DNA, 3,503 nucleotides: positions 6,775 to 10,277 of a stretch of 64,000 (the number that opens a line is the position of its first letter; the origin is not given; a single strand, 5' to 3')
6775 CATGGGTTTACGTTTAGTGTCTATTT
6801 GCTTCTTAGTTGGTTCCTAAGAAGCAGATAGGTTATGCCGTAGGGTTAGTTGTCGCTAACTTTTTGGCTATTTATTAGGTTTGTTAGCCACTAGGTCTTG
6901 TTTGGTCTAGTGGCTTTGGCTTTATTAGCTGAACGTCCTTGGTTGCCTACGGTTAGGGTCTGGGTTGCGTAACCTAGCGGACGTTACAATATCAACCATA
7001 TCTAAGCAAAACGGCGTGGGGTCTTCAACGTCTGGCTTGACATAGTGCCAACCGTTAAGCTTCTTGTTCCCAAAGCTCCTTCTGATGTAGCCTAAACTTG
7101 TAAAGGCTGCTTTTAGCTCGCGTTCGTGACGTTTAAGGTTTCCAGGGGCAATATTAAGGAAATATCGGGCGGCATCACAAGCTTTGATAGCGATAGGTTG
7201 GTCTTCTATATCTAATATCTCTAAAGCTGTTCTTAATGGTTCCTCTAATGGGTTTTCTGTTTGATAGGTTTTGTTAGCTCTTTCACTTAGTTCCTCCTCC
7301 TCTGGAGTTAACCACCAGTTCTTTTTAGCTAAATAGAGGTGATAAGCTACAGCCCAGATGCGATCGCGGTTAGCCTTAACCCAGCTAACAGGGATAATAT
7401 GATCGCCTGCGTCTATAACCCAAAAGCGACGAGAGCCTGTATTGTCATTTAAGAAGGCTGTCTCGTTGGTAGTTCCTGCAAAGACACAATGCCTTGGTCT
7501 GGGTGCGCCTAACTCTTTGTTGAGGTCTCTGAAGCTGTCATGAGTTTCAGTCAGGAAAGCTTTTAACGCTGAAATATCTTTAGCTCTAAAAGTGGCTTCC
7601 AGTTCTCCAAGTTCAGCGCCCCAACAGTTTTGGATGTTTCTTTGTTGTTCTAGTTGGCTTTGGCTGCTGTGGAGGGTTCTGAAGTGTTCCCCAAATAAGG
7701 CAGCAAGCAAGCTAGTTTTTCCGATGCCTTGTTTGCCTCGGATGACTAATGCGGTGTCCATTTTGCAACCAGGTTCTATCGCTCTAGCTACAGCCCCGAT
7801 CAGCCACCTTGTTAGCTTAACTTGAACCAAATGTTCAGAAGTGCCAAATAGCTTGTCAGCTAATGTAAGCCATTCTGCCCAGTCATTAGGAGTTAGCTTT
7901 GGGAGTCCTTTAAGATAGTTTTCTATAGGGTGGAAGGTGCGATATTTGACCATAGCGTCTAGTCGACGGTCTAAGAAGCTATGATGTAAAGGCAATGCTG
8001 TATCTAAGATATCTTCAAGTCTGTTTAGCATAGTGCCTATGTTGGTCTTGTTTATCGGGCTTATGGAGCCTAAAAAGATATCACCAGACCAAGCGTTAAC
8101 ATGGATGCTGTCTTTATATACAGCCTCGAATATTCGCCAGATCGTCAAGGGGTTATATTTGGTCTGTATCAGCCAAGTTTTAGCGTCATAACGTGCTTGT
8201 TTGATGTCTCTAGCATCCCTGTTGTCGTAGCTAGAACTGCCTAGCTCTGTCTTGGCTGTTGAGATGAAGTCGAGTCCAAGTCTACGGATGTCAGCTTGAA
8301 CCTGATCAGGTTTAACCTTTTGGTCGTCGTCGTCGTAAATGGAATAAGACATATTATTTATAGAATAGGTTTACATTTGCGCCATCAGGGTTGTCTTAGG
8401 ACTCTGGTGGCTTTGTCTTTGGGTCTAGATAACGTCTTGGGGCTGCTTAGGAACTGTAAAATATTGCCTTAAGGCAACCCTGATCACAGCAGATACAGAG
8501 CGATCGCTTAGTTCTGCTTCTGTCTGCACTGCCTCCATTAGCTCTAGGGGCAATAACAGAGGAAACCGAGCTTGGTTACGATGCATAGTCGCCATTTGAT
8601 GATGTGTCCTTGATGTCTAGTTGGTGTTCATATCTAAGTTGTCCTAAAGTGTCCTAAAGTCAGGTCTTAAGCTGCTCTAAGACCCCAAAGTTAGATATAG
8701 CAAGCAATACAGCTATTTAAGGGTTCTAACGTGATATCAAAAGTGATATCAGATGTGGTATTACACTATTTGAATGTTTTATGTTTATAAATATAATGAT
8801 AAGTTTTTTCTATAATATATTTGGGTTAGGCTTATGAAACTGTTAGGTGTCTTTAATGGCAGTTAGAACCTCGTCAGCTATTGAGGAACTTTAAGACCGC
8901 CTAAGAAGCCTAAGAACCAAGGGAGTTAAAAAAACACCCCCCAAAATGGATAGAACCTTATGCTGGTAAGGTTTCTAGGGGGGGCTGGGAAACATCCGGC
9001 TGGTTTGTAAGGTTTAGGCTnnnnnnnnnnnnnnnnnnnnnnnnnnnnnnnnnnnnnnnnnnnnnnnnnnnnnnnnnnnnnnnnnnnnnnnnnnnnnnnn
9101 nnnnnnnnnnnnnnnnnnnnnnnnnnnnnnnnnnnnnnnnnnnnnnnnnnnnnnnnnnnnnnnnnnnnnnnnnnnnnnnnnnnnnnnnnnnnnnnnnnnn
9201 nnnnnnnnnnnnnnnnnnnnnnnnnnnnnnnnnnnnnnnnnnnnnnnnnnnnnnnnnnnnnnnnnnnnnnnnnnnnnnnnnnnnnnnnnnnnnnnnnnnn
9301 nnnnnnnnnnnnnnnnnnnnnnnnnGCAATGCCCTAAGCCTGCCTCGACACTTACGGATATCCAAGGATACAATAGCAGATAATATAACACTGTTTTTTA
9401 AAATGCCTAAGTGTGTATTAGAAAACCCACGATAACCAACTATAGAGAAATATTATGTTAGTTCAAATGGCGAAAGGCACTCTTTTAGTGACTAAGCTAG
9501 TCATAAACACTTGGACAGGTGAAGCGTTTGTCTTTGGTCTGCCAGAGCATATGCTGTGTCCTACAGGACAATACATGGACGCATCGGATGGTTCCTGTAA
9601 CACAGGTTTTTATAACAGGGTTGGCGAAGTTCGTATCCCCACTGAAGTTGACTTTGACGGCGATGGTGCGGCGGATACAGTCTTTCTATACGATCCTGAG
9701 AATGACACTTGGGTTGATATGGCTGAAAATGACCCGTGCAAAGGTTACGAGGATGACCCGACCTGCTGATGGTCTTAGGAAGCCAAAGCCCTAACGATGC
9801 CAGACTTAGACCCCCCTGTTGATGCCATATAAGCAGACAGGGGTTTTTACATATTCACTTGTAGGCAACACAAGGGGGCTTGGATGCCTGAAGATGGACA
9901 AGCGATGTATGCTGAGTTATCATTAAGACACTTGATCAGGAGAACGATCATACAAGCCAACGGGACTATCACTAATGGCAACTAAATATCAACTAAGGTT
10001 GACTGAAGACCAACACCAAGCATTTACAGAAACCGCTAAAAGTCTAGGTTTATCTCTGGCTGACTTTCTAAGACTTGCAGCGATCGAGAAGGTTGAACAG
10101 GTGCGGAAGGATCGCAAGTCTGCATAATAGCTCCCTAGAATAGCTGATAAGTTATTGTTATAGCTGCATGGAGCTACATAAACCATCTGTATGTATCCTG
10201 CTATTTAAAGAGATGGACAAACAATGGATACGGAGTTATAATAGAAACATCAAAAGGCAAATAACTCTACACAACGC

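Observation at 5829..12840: Candidate phage-satellite / integrated-plasmid-like island (about 6.9 kb) in tRNA-Ala(CGC), bounded by a perfect 59-bp direct repeat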

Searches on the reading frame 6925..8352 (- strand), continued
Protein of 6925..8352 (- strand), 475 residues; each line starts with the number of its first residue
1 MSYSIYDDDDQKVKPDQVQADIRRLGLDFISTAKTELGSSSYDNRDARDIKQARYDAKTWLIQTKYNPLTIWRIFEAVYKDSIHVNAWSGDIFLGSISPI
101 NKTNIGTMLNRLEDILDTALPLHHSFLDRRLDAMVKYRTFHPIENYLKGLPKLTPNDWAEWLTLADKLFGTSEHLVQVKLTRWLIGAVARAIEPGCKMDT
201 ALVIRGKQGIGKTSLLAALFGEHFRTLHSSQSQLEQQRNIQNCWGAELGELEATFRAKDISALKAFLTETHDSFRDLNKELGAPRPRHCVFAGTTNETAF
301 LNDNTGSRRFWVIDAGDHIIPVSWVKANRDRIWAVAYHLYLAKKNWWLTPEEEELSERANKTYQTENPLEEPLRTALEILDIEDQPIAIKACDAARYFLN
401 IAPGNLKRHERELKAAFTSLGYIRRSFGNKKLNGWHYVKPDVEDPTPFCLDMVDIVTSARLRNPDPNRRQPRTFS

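Call 63: find_encoding_contigs(protein=P0020, flank=10000, max_places=3)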
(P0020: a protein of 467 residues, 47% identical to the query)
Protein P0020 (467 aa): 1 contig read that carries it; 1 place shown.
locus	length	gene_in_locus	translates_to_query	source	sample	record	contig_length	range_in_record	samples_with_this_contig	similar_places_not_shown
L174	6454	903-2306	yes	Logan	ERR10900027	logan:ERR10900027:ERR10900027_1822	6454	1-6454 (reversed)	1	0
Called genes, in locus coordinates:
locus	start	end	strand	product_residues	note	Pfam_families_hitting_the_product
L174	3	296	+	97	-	?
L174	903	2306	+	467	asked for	PF05272:VapE-like_dom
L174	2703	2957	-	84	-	-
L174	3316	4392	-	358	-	-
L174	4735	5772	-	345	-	PF13384:HTH_23, PF13518:HTH_28, PF13565:HTH_32, PF13592:HTH_33, PF13358:DDE_3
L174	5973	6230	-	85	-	-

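Call 70: search_solved_structures(query=A1, max_evalue=0.01)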
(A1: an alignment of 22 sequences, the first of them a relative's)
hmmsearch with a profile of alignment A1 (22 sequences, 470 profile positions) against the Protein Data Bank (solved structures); distinct sequences matched with E-value up to 0.01: 1.
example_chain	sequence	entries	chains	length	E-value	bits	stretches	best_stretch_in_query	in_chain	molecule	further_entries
7pds_A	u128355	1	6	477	3.9e-43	151.2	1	53-324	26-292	Similar to D. nodosus vapE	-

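Call 79: search_protein_families(library=pfam, proteins=[L076:3938-5200:+, L076:7070-8503:+, L076:8711-11197:+, L076:11889-13316:+, L077:8227-9510:+, L077:11033-12061:-, L077:17534-18745:-, L077:5760-6629:-], max_evalue=0.001)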
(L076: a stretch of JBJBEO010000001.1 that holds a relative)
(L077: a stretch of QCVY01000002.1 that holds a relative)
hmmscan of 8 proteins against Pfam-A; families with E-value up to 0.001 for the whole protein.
L076:3938-5200:+ (420 aa): 0 families

L076:7070-8503:+ (477 aa): 6 families
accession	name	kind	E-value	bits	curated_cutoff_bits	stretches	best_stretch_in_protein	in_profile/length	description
PF13604.12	AAA_30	-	1.8e-24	87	27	1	55-222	16-170/191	AAA domain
PF13538.12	UvrD_C_2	-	1.8e-13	50.6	27.4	1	421-471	3-52/52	UvrD-like helicase C-terminal domain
PF13245.12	AAA_19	-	2.4e-13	50.8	25.1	1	63-186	17-132/134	AAA domain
PF01443.25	Viral_helicase1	-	2.2e-05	24.8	21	0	420-471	178-227/228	Viral superfamily 1 RNA helicase core domain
PF05127.21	NAT10_TcmA_helicase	-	0.00017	21.9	22.7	1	65-164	5-109/176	RNA cytidine acetyltransferase NAT10/TcmA, helicase domain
PF13361.12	UvrD_C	-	0.00058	19.8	25.6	1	423-472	290-347/350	UvrD-like helicase C-terminal domain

L076:8711-11197:+ (828 aa): 1 family
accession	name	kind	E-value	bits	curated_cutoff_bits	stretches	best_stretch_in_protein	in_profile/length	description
PF05272.17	VapE-like_dom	-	3.2e-44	151.4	25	1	455-640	16-197/217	Virulence-associated protein E-like domain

L076:11889-13316:+ (475 aa): 1 family
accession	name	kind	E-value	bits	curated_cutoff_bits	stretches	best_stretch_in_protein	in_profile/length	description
PF04466.19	Terminase_3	-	8.7e-06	25.9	23.2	1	28-239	6-199/201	Phage terminase large subunit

L077:8227-9510:+ (427 aa): 2 families
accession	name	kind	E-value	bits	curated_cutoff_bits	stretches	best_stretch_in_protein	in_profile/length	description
PF05272.17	VapE-like_dom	-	1.1e-57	195.4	25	1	124-326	11-213/217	Virulence-associated protein E-like domain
PF19263.5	DUF5906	-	0.00017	22.6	27.6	1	168-274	1-114/114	Family of unknown function (DUF5906)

L077:11033-12061:- (342 aa): 0 families

L077:17534-18745:- (403 aa): 3 families
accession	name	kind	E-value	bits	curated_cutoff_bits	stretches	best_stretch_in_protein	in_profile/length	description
PF00535.33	Glycos_transf_2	-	5.8e-19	69.1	23.3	1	51-229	1-165/168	Glycosyl transferase family 2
PF13506.12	Glyco_transf_21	-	5.6e-06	26.4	21.7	1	127-263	17-149/174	Glycosyl transferase family 21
PF13641.12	Glyco_tranf_2_3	-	9.4e-05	23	27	1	50-257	3-200/230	Glycosyltransferase like family 2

L077:5760-6629:- (289 aa): 1 family
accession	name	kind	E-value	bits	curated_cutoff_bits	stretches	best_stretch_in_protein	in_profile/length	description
PF02517.21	Rce1-like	-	3e-15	56.7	22.4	1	134-226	4-89/93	Type II CAAX prenyl endopeptidase Rce1-like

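Call 81: fold_search(model_id=the predicted structure, library=viral)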
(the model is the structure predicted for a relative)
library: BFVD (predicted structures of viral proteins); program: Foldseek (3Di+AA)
matches with E <= 10: 279; with E <= 0.001: 1
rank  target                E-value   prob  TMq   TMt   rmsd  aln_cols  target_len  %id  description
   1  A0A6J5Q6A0            1.4e-08  1.00  0.54  0.73   5.9       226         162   14  Uncharacterized protein [uncultured Caudovirales phage]
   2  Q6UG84                2.1e-03  0.98  0.33  0.34  15.8       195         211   11  ORF 211 [Sulfolobus virus-like particle SSV2]
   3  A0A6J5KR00            3.0e-03  1.00  0.31  0.46   4.2       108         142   16  Uncharacterized protein [uncultured Caudovirales phage]
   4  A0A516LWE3            7.0e-03  1.00  0.29  0.23   4.1       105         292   16  (no name in the UniProt tables at hand)
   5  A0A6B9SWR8            7.9e-03  0.97  0.35  0.43  10.4       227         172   10  Uncharacterized protein [Vibrio phage VH1_2019]
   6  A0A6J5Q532            1.1e-02  0.99  0.32  0.38   4.6       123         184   14  Uncharacterized protein [uncultured Caudovirales phage]
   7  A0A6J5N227            1.3e-02  0.97  0.27  0.33   7.9       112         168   13  Uncharacterized protein [uncultured Caudovirales phage]
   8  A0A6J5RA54            1.4e-02  0.98  0.28  0.38   4.7       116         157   10  Protein NO VEIN C-terminal domain-containing protein [uncultured Caudovirales phage]
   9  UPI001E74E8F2         1.6e-02  0.89  0.36  0.44   9.7       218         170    8  (no name look-up for this kind of identifier)
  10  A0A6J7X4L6            1.9e-02  0.21  0.16  0.11  21.5       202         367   11  PD-(D/E)XK nuclease superfamily [uncultured Caudovirales phage]
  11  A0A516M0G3            2.5e-02  0.77  0.29  0.41  18.2       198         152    9  (no name in the UniProt tables at hand)
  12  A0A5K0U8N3            2.6e-02  0.57  0.30  0.27  26.3       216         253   10  Uncharacterized protein [Yasminevirus sp. GU-2018]
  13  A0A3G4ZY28            2.8e-02  0.91  0.26  0.27   4.5       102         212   16  Uncharacterized protein [Edafosvirus sp.]
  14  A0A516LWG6            2.8e-02  0.69  0.24  0.36   5.2       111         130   20  (no name in the UniProt tables at hand)
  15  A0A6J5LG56            4.0e-02  0.95  0.29  0.36   5.0       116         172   11  Uncharacterized protein [uncultured Caudovirales phage]
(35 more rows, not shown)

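Call 83: find_related_loci(query=A2, collection=metagenome_contigs, flank=10000)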
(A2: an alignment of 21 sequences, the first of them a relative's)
Query A2 (223 aa) in metagenome_contigs; peptide patterns used: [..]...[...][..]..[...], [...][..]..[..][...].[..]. (x = any residue, [..] = any of these).
128 stretches matched a pattern, but none encodes a relative of the query by tblastn (E <= 1e-3).

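Call 84: find_related_loci(query=A2, collection=viral_contigs, flank=10000)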
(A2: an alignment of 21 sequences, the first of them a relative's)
Query A2 (223 aa) in viral_contigs; peptide patterns used: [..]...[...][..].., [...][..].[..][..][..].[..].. (x = any residue, [..] = any of these).
94 stretches matched a pattern, but none encodes a relative of the query by tblastn (E <= 1e-3).

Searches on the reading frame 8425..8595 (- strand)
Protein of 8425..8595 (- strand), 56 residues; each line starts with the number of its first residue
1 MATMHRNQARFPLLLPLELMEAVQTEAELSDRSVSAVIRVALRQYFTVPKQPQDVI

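Call 4: search_protein_families(library=pfam, proteins=[window:8425-8595:-], max_evalue=0.1)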
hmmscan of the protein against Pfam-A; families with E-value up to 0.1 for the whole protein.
window:8425-8595:- (56 aa): 4 families
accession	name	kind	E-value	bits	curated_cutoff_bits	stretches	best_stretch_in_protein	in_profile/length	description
PF01402.27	RHH_1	-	2e-06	28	20.5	1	15-45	6-36/39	Ribbon-helix-helix protein, copG family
PF07878.17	RHH_5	-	0.021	15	26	1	14-45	7-38/43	CopG-like RHH_1 or ribbon-helix-helix domain, RHH_5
PF03869.20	Arc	-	0.073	13.4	20.4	1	6-36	2-32/50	Arc-like DNA binding domain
PF12441.14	CopG_antitoxin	-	0.093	13.9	28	1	4-44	38-78/79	CopG antitoxin of type II toxin-antitoxin system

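Call 5: search_protein_families(library=phrogs, proteins=[window:8425-8595:-], max_evalue=0.1)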
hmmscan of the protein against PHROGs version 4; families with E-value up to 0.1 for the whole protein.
window:8425-8595:- (56 aa): 8 families
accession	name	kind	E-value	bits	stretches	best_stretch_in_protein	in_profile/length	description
phrog_6506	-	transcription regulation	5.2e-06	27.4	1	16-50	17-51/59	Arc-like repressor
phrog_2685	-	other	0.00018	22.9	1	2-50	12-60/161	partition protein ATPase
phrog_228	-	transcription regulation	0.00059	20.7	1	3-52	5-54/251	Arc-like repressor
phrog_795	-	other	0.00094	20.5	1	1-54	10-63/116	partition protein ATPase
phrog_582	-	transcription regulation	0.003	18.8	1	3-48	52-97/105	Arc-like repressor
phrog_11622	-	transcription regulation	0.0043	18.2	1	18-51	8-41/100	transcriptional regulator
phrog_3178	-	transcription regulation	0.027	15.8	1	3-36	4-37/125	Arc-like DNA binding domain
phrog_22153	-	unknown function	0.04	14.9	1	13-45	32-64/71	-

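Call 50: search_protein_families(library=ncbifam, proteins=[window:8425-8595:-], max_evalue=0.1)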
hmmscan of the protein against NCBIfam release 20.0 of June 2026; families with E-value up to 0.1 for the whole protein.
window:8425-8595:- (56 aa): 1 family
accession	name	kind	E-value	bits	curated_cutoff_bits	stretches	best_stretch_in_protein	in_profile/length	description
TIGR04563.1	TIGR04563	subfamily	0.0044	16.8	65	1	12-43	9-40/53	TIGR04563 family protein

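Call 51: search_protein_families(library=padloc, proteins=[window:8425-8595:-], max_evalue=0.1)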
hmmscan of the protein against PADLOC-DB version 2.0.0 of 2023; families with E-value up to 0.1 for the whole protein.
window:8425-8595:- (56 aa): 0 families

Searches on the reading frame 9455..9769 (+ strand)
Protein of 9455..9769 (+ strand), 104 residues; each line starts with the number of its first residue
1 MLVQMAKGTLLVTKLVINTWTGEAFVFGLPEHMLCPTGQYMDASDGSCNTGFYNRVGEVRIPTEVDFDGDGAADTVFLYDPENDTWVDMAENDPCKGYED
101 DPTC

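Call 4: search_protein_families(library=pfam, proteins=[window:9455-9769:+], max_evalue=0.1)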
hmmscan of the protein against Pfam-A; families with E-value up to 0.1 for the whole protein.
window:9455-9769:+ (104 aa): 1 family
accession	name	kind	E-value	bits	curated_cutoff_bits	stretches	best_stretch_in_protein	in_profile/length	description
PF01344.31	Kelch_1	-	0.0057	16.6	20.1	1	71-90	24-43/46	Kelch motif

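Call 5: search_protein_families(library=phrogs, proteins=[window:9455-9769:+], max_evalue=0.1)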
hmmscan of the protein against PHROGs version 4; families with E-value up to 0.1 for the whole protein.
window:9455-9769:+ (104 aa): 0 families

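Call 50: search_protein_families(library=ncbifam, proteins=[window:9455-9769:+], max_evalue=0.1)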
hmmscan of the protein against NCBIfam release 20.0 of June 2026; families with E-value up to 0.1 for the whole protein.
window:9455-9769:+ (104 aa): 0 families

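Call 51: search_protein_families(library=padloc, proteins=[window:9455-9769:+], max_evalue=0.1)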
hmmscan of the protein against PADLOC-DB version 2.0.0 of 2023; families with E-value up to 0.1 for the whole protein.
window:9455-9769:+ (104 aa): 0 families

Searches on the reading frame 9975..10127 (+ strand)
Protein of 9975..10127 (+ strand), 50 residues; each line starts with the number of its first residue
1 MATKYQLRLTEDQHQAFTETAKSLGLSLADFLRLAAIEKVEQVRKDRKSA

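Call 4: search_protein_families(library=pfam, proteins=[window:9975-10127:+], max_evalue=0.1)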
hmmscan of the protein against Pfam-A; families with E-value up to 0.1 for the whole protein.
window:9975-10127:+ (50 aa): 4 families
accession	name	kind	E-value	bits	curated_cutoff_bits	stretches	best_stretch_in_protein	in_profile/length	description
PF21983.2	NikA-like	-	5.7e-07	30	27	1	5-47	7-49/72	Mobilization protein NikA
PF19807.5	DUF6290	-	6.3e-06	26.7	27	1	3-42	3-41/72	Family of unknown function (DUF6290)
PF08681.18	TacA1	-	0.0019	18.5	21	1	6-47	3-44/80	Antitoxin TacA 1-like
PF01402.27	RHH_1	-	0.032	14.6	20.5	1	7-42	4-39/39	Ribbon-helix-helix protein, copG family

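Call 5: search_protein_families(library=phrogs, proteins=[window:9975-10127:+], max_evalue=0.1)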
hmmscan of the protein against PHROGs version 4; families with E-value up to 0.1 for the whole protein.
window:9975-10127:+ (50 aa): 6 families
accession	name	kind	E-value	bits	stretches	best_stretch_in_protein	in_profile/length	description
phrog_4113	-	unknown function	0.0036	18.2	1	4-48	12-56/64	-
phrog_9151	-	moron, auxiliary metabolic gene and host takeover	0.0057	18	1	3-46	72-115/119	HicB-like antitoxin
phrog_795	-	other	0.076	14.3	1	3-28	18-43/116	partition protein ATPase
phrog_876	-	transcription regulation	0.079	13.5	1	4-47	69-111/239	transcriptional repressor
phrog_6506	-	transcription regulation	0.087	13.9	1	7-49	14-56/59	Arc-like repressor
phrog_25647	-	unknown function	0.092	13.7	0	7-42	10-44/67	-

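Call 50: search_protein_families(library=ncbifam, proteins=[window:9975-10127:+], max_evalue=0.1)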
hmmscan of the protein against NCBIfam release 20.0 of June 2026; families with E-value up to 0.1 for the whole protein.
window:9975-10127:+ (50 aa): 4 families
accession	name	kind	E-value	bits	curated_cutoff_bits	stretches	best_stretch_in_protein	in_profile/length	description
NF046040.1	RelB_antitoxin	equivalog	9.3e-06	25.9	50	1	6-42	2-38/69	type II toxin-antitoxin system RelB family antitoxin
NF041264.1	MobA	equivalog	2e-05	24.9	80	1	4-46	6-48/91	plasmid mobilization protein MobA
NF041418.1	MbpA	equivalog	0.0025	17.6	90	1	4-42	4-42/93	mobilization protein MbpA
NF041793.1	ORF56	equivalog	0.064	13.4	50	1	10-35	8-33/39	ORF56 family plasmid copy control protein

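Call 51: search_protein_families(library=padloc, proteins=[window:9975-10127:+], max_evalue=0.1)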
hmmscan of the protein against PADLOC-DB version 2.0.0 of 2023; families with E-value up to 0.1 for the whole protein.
window:9975-10127:+ (50 aa): 0 families
